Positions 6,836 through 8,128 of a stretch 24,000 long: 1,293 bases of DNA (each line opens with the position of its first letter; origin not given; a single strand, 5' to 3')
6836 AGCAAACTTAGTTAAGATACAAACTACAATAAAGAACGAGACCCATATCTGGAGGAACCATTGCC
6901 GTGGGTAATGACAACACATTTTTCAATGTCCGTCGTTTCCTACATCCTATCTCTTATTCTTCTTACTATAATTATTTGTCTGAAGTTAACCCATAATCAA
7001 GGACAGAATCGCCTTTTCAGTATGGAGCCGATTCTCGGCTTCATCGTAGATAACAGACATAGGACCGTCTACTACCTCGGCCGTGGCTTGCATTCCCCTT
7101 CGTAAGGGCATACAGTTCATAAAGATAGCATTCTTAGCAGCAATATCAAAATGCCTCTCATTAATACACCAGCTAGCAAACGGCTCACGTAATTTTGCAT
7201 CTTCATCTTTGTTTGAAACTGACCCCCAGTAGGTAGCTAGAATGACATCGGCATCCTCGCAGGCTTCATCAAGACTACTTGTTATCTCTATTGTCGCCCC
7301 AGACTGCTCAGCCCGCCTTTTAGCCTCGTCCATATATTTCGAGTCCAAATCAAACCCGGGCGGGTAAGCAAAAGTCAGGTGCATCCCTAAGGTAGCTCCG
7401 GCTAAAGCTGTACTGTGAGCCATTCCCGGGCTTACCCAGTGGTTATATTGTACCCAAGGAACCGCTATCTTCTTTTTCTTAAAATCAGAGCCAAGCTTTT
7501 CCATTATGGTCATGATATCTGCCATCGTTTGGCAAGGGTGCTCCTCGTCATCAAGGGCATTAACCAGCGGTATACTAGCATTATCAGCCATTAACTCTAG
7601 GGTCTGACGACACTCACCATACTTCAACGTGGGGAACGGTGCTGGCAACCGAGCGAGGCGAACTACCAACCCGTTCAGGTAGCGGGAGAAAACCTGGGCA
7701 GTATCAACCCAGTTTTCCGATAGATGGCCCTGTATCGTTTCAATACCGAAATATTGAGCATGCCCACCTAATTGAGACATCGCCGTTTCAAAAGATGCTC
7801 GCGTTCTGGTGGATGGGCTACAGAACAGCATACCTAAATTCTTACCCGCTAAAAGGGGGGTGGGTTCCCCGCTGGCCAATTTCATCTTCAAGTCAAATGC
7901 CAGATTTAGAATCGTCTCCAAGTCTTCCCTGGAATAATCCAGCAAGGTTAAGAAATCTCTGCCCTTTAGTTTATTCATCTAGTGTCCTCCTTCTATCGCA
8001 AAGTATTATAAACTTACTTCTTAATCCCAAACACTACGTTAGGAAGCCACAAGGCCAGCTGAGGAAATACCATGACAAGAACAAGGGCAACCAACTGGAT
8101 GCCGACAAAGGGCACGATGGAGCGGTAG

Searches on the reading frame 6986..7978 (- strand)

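Call 3: search_protein_families(library=pfam, proteins=[window:6986-7978:-], max_evalue=0.01)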
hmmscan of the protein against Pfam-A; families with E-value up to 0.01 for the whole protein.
window:6986-7978:- (330 aa): 2 families
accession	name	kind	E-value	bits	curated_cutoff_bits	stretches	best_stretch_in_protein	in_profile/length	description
PF02729.26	OTCace_N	-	9.2e-40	136.6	29.9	1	7-160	1-148/148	Aspartate/ornithine carbamoyltransferase, carbamoyl-P binding domain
PF00185.30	OTCace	-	2e-38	132.4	29.4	1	186-327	15-156/157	Aspartate/ornithine carbamoyltransferase, Asp/Orn binding domain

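Call 4: search_protein_families(library=ncbifam, proteins=[window:6986-7978:-], max_evalue=0.01)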
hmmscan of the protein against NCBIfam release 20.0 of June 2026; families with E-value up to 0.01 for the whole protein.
window:6986-7978:- (330 aa): 17 families
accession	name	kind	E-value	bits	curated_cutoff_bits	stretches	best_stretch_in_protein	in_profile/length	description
NF001986.0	PRK00779.1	subfamily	1.1e-80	271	306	1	4-329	3-304/307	ornithine carbamoyltransferase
TIGR00658.1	orni_carb_tr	equivalog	1.9e-77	260.4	280.85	1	7-329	1-303/304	ornithine carbamoyltransferase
TIGR04384.1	putr_carbamoyl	exception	2.2e-68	230.8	500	1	8-328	1-306/330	putrescine carbamoyltransferase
NF003384.0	PRK04523.1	equivalog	9.6e-62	209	288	1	7-328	4-332/336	N-acetylornithine carbamoyltransferase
NF011380.0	PRK14805.1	equivalog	8.6e-55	185.9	421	1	8-329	3-300/302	ornithine carbamoyltransferase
NF003286.0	PRK04284.1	subfamily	3.2e-51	174.4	515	2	1-291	1-275/332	ornithine carbamoyltransferase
TIGR00670.1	asp_carb_tr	equivalog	1.2e-38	133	236.95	1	7-329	1-303/304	aspartate carbamoyltransferase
NF002032.1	PRK00856.1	equivalog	9.1e-35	120.3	263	1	8-329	2-297/297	aspartate carbamoyltransferase catalytic subunit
NF002470.0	PRK01713.1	equivalog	2.9e-34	119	545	2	3-257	4-240/334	ornithine carbamoyltransferase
NF009213.0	PRK12562.1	subfamily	3.1e-34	118.9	559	2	1-290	1-275/334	ornithine carbamoyltransferase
NF011379.0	PRK14804.1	equivalog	3.4e-31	108.5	373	1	11-325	11-305/311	ornithine carbamoyltransferase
NF005538.0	PRK07200.1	equivalog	2e-24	86.4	453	2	138-290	156-311/396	knotted carbamoyltransferase YgeW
TIGR03316.1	ygeW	equivalog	3.8e-22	78.7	500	1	2-300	14-318/391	knotted carbamoyltransferase YgeW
NF006046.0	PRK08192.1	equivalog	1.1e-20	74.2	512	1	1-329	1-317/339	aspartate carbamoyltransferase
NF008853.0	PRK11891.1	equivalog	3.4e-17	62.2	560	1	9-330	91-399/430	aspartate carbamoyltransferase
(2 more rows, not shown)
